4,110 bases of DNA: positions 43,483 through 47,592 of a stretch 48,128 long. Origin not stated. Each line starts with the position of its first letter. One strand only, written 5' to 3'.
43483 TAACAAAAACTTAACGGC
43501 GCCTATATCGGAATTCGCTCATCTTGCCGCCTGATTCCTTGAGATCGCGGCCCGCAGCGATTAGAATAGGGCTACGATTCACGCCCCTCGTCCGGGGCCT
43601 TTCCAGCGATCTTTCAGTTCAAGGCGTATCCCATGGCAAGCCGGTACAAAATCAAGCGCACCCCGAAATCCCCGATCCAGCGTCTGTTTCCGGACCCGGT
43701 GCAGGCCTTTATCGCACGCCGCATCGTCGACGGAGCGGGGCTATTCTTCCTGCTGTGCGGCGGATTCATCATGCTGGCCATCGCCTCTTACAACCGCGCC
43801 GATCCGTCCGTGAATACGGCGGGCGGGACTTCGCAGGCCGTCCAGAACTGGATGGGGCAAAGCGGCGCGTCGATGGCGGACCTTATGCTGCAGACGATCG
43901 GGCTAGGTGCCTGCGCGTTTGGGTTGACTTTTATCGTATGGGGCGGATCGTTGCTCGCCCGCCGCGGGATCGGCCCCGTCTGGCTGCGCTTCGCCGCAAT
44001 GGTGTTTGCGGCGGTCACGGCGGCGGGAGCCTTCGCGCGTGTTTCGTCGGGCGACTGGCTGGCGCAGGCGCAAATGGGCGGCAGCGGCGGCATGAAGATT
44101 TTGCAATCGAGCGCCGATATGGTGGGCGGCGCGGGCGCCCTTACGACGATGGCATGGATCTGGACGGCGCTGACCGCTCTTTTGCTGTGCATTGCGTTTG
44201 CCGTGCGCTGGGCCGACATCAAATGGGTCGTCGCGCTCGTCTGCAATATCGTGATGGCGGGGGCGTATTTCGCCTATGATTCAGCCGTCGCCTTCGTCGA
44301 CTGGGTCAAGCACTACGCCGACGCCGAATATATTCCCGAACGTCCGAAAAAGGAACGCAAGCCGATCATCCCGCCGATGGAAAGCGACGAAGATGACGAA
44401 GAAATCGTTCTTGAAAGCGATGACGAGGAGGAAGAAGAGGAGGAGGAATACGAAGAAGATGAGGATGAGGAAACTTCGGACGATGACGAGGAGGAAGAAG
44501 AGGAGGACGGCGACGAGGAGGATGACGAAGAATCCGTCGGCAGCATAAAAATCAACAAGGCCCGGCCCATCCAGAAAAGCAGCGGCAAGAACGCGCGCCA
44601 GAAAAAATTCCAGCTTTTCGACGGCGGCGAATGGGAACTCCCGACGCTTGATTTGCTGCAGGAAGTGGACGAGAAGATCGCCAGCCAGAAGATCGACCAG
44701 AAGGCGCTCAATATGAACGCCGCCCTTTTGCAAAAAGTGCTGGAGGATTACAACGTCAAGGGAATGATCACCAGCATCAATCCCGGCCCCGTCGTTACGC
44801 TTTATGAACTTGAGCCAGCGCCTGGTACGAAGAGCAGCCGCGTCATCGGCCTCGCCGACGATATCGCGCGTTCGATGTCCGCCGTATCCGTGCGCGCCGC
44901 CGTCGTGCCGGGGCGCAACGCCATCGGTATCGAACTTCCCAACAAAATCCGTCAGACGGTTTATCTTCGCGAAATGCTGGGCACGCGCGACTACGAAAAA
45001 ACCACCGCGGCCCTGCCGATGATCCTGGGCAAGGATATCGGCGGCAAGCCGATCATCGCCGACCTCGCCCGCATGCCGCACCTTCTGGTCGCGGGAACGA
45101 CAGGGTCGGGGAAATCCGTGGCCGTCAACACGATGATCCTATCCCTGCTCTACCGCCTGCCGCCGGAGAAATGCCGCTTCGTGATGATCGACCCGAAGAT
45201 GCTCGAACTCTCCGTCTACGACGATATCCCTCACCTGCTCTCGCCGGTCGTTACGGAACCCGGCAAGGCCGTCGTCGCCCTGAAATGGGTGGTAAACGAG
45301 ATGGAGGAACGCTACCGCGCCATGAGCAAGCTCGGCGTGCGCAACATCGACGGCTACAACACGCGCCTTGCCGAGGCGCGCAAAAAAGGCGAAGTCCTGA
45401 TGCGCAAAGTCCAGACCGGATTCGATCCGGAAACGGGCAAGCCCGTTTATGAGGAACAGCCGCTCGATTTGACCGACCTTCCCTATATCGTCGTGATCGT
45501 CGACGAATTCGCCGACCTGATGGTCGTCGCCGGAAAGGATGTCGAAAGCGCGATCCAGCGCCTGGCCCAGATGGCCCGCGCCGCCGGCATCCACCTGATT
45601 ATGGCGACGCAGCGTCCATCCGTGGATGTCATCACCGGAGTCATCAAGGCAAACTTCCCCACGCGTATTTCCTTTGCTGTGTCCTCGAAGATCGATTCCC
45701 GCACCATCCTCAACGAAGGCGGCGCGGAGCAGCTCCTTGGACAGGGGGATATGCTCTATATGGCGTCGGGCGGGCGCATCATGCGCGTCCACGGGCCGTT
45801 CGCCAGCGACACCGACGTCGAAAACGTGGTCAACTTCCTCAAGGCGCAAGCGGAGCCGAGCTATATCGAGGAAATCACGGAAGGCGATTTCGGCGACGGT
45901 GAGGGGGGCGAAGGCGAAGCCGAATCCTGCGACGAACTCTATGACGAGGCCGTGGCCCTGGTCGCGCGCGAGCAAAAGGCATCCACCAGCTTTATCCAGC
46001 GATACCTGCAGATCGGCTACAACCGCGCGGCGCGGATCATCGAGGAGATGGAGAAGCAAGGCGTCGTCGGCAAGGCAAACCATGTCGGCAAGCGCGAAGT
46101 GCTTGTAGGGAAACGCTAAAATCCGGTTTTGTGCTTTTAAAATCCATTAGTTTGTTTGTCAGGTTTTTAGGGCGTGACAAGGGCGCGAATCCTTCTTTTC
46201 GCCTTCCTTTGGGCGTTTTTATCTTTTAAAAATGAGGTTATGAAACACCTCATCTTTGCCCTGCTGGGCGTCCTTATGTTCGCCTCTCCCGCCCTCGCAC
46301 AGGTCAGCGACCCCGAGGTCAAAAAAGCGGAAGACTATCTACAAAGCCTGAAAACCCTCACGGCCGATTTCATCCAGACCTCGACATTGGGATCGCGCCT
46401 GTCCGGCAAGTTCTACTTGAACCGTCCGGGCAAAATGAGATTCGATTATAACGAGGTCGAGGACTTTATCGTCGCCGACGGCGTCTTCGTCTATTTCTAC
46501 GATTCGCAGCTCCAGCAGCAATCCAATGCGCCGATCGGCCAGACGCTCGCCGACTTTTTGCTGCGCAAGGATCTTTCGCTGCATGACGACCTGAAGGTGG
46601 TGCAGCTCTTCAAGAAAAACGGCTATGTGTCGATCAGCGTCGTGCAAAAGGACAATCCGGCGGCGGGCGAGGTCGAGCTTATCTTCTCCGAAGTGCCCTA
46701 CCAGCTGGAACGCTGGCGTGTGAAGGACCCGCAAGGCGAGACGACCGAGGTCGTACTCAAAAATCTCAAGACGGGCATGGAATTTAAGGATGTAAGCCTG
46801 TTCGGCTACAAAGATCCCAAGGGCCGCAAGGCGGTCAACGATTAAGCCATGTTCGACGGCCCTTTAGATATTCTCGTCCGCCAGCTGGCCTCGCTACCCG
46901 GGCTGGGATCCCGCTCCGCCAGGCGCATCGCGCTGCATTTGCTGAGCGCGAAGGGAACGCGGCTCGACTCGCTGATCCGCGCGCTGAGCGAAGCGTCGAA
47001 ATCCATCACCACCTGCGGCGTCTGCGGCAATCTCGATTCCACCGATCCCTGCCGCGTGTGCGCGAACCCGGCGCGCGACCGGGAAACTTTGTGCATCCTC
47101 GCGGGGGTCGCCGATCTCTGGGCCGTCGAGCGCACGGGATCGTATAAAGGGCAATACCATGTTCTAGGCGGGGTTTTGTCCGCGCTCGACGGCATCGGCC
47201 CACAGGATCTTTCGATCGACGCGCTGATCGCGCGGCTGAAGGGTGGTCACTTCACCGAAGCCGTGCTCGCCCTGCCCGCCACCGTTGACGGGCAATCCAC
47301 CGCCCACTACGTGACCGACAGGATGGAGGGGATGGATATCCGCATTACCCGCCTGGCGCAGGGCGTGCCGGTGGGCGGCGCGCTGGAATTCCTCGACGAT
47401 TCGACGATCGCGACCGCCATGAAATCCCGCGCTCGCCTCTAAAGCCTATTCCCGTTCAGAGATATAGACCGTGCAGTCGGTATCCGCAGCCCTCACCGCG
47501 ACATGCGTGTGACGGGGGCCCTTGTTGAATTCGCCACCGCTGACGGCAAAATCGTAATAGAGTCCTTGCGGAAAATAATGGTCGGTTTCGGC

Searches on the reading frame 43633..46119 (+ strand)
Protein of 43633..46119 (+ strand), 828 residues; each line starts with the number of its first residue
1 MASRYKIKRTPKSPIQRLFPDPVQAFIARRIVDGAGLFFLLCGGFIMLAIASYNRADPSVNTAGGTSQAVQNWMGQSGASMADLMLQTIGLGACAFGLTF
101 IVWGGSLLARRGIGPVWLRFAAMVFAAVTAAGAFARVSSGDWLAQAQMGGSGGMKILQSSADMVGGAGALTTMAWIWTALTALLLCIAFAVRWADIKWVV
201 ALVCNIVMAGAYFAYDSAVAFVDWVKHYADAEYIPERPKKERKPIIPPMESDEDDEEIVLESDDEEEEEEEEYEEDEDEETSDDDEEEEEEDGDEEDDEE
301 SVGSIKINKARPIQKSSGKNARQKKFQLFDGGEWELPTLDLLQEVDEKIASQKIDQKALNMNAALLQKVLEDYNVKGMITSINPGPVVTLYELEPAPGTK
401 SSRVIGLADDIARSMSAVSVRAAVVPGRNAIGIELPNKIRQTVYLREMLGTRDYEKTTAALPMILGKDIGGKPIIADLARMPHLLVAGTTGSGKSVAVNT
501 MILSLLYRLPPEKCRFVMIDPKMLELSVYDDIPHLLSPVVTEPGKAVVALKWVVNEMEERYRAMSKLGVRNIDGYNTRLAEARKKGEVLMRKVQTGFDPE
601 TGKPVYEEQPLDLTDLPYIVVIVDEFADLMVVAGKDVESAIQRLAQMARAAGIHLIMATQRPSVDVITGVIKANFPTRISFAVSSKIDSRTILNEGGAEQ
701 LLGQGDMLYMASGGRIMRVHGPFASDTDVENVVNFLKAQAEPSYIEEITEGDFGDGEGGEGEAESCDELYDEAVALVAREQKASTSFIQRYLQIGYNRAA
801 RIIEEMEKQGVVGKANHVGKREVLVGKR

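Call 86: search_protein_families(library=pfam, proteins=[window:43633-46119:+], max_evalue=0.1)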
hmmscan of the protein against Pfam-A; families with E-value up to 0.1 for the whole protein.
window:43633-46119:+ (828 aa): 11 families
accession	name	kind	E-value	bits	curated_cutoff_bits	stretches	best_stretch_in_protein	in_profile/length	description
PF01580.24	FtsK_SpoIIIE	-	8.7e-75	251.4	24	1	445-664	2-221/221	FtsK/SpoIIIE family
PF17854.6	FtsK_alpha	-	1.2e-28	99.7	22.9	1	336-437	1-101/101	FtsK alpha domain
PF09397.16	FtsK_gamma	-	7.9e-28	96.4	30.6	1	766-825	3-62/63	Ftsk gamma domain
PF13491.11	FtsK_4TM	-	1.6e-24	86.9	23.1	1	29-187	2-161/171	4TM region of DNA translocase FtsK/SpoIIIE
PF01935.23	DUF87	-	0.0016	19.1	23.2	1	477-521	17-60/220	Helicase HerA, central domain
PF12846.13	AAA_10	-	0.0042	16.6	27.5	1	480-523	20-59/362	AAA-like domain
PF02724.19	CDC45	-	0.0056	15.5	34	1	253-350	130-196/624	CDC45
PF22251.1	PFF1_TM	-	0.028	14.4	32.3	1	172-305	68-208/300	Vacuolar membrane protease, transmembrane domain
PF00270.35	DEAD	-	0.031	14.4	26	0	481-521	14-53/167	DEAD/DEAH box helicase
PF05621.17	TniB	-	0.034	14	22.4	0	479-499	33-53/189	Bacterial TniB protein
PF00437.27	T2SSE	-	0.043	12.9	24.9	1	483-502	144-163/370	Type II/IV secretion system protein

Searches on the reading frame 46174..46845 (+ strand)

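Call 86: search_protein_families(library=pfam, proteins=[window:46174-46845:+], max_evalue=0.1)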
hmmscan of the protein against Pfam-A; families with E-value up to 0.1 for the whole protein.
window:46174-46845:+ (223 aa): 3 families
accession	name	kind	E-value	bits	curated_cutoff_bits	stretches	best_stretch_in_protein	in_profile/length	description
PF03548.22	LolA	-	3.3e-25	89.2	23.6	1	58-206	2-159/165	Outer membrane lipoprotein carrier protein LolA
PF04956.18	TrbC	-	0.043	14.5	27.9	1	23-61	11-46/98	TrbC/VIRB2 pilin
PF18351.6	Ago_N_1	-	0.094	13.6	25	0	85-156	6-77/95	Fungal Argonaute N-terminal domain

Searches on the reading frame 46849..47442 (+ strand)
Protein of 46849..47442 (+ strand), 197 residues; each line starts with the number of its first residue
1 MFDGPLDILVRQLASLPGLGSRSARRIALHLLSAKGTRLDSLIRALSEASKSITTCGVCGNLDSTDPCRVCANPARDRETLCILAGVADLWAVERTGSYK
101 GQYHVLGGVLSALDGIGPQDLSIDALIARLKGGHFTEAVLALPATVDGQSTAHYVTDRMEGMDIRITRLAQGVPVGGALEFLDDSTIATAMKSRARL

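Call 86: search_protein_families(library=pfam, proteins=[window:46849-47442:+], max_evalue=0.1)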
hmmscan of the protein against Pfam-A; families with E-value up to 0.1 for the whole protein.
window:46849-47442:+ (197 aa): 7 families
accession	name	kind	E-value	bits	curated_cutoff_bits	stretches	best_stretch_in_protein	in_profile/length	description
PF13662.12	Toprim_4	-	1.6e-21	76.7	25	1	80-170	2-85/85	Toprim domain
PF21176.3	RecR_HhH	-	2.3e-10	40.5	27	1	8-49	3-44/45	RecR, helix-hairpin-helix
PF21175.2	RecR_C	-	1.2e-07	31.4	22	1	172-194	1-23/24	RecR, C-terminal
PF02132.21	RecR_ZnF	-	5.8e-06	26.4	22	1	53-73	1-21/21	RecR, Cys4-zinc finger domain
PF01751.28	Toprim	-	0.043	14.4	23.1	1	80-163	1-90/96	Toprim domain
PF14520.12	HHH_5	-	0.053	14.4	27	0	11-31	35-55/57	Helix-hairpin-helix domain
PF00633.29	HHH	-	0.076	13.4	24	0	12-28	12-28/30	Helix-hairpin-helix motif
